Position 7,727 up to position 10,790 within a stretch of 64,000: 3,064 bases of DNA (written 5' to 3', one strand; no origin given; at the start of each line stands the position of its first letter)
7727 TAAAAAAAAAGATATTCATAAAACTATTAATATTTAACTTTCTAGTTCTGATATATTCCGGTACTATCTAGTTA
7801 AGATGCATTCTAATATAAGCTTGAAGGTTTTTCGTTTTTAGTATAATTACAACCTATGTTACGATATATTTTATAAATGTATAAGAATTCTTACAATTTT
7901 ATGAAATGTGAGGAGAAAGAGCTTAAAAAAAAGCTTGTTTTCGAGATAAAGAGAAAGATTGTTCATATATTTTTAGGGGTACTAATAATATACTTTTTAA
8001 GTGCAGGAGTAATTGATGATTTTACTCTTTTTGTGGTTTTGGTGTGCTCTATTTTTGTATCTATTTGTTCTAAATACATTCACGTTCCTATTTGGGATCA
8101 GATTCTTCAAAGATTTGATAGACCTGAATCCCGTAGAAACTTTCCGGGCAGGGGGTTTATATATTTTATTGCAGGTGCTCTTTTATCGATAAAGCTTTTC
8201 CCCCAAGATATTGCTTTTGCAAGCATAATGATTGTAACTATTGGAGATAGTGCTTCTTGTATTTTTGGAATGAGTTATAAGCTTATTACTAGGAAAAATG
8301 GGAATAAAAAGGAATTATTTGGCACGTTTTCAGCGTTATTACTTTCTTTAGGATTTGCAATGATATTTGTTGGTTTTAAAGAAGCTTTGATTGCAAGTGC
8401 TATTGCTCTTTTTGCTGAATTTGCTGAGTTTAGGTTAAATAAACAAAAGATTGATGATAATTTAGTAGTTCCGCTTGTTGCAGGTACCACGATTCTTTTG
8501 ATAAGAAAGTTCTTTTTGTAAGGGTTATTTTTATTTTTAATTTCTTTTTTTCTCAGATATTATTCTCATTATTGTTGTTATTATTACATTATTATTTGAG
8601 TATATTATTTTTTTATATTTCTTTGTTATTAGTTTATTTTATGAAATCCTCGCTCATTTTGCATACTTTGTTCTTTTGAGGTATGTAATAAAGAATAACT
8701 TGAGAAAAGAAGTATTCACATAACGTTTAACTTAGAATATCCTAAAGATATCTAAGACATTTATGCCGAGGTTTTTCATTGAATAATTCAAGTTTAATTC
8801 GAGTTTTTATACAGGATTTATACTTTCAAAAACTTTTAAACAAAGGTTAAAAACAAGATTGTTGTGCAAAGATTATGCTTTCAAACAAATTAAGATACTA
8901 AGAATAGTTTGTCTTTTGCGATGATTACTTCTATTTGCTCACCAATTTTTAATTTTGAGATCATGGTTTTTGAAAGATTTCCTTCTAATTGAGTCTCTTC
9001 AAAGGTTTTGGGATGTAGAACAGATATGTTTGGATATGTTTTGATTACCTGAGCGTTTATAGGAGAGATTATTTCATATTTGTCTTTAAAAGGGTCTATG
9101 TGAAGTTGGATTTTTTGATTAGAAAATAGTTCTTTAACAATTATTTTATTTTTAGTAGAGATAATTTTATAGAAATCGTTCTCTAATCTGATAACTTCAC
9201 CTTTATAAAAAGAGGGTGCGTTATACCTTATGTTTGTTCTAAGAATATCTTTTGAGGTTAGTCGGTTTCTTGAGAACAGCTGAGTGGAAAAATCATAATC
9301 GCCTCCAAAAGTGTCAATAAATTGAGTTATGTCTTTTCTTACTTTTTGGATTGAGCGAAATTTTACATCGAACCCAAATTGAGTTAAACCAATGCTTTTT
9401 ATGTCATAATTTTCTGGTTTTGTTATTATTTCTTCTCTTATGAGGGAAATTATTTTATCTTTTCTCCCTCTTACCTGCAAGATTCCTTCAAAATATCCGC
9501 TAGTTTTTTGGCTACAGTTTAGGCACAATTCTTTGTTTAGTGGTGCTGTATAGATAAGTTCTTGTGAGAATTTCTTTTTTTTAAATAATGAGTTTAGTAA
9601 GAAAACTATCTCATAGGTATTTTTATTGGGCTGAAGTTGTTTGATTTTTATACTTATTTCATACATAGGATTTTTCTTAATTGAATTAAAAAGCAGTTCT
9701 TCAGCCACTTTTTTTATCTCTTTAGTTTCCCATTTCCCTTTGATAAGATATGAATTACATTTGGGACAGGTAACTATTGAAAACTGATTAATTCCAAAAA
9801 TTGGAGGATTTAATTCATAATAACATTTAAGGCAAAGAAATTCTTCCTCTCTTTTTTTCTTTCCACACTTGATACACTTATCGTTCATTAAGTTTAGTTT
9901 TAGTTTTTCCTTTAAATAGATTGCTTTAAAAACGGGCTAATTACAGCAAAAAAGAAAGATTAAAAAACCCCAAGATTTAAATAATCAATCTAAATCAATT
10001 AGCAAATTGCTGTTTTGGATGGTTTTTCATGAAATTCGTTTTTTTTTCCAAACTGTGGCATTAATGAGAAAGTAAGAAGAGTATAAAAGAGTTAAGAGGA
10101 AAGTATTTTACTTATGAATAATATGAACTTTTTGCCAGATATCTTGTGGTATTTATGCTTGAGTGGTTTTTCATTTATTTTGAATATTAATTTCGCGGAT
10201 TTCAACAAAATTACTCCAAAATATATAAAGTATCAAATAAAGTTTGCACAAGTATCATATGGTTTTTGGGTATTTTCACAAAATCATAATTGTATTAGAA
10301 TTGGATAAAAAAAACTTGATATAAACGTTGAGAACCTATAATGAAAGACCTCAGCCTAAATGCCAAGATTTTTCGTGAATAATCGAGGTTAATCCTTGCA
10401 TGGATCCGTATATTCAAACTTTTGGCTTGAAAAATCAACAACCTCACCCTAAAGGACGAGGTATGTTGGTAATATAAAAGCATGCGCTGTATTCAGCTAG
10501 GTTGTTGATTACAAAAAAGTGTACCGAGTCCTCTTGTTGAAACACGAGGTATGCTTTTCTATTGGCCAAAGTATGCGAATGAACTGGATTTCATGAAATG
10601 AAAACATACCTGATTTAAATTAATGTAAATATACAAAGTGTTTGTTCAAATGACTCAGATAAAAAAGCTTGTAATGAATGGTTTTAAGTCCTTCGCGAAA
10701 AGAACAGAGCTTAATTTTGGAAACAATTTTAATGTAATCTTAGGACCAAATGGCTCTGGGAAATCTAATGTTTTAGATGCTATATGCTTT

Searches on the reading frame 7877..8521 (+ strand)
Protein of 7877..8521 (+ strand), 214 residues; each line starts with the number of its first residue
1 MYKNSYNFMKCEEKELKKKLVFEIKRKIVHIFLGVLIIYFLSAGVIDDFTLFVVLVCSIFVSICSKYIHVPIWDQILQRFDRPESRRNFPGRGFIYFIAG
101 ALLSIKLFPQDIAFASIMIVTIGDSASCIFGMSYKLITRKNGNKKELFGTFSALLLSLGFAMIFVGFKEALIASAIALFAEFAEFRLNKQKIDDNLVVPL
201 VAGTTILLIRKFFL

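Call 19: search_protein_families(library=pfam, proteins=[window:7877-8521:+], max_evalue=0.00001)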
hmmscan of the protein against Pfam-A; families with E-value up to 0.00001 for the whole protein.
window:7877-8521:+ (214 aa): 0 families

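Call 80: find_encoding_contigs(protein=window:7877-8521:+, flank=6000, max_places=10)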
Protein window:7877-8521:+ (214 aa): 2 contigs read that carry it; 2 places shown.
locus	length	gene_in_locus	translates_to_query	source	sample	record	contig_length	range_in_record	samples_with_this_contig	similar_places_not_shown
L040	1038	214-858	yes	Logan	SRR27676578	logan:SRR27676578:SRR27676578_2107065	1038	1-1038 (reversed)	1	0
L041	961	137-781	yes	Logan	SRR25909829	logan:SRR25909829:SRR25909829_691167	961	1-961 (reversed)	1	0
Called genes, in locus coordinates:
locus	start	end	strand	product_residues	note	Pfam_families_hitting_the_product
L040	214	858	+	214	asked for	-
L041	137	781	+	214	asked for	-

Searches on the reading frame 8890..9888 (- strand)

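Call 19: search_protein_families(library=pfam, proteins=[window:8890-9888:-], max_evalue=0.00001)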
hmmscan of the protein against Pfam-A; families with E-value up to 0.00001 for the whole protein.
window:8890-9888:- (332 aa): 1 family
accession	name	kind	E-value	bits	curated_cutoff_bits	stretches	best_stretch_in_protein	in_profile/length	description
PF04981.18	NMD3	-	7.7e-30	104.6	24.9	1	5-219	1-238/243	NMD3 family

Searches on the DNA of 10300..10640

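Call 51: search_rna_families(source=window, start=10300, end=10640, threshold=evalue, max_evalue=5)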
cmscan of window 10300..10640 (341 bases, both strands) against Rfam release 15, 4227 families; matches with E-value up to 5: 3.
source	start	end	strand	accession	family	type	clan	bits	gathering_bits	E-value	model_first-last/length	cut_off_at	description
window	10434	10559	+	RF02033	HEARO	Gene;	-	20.9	83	0.021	1-211/211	no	HNH endonuclease-associated RNA and ORF (HEARO) RNA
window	10588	10631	+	RF01600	snoR25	Gene; snRNA; snoRNA; CD-box;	-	18.9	50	2.7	1-70/70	no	small nucleolar RNA snoR25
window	10381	10444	-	RF02296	TtnuCD20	Gene; snRNA; snoRNA; CD-box;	-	17.7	80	2.1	1-66/66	no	Tetrahymena snoRNA TtnuCD20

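Call 53: search_rna_families(source=window, start=10400, end=10620, threshold=evalue, max_evalue=1, show_alignments=1)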
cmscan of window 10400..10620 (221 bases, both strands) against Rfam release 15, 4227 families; matches with E-value up to 1: 1.
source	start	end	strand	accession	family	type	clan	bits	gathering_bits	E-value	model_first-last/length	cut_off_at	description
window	10434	10559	+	RF02033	HEARO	Gene;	-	20.9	83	0.014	1-211/211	no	HNH endonuclease-associated RNA and ORF (HEARO) RNA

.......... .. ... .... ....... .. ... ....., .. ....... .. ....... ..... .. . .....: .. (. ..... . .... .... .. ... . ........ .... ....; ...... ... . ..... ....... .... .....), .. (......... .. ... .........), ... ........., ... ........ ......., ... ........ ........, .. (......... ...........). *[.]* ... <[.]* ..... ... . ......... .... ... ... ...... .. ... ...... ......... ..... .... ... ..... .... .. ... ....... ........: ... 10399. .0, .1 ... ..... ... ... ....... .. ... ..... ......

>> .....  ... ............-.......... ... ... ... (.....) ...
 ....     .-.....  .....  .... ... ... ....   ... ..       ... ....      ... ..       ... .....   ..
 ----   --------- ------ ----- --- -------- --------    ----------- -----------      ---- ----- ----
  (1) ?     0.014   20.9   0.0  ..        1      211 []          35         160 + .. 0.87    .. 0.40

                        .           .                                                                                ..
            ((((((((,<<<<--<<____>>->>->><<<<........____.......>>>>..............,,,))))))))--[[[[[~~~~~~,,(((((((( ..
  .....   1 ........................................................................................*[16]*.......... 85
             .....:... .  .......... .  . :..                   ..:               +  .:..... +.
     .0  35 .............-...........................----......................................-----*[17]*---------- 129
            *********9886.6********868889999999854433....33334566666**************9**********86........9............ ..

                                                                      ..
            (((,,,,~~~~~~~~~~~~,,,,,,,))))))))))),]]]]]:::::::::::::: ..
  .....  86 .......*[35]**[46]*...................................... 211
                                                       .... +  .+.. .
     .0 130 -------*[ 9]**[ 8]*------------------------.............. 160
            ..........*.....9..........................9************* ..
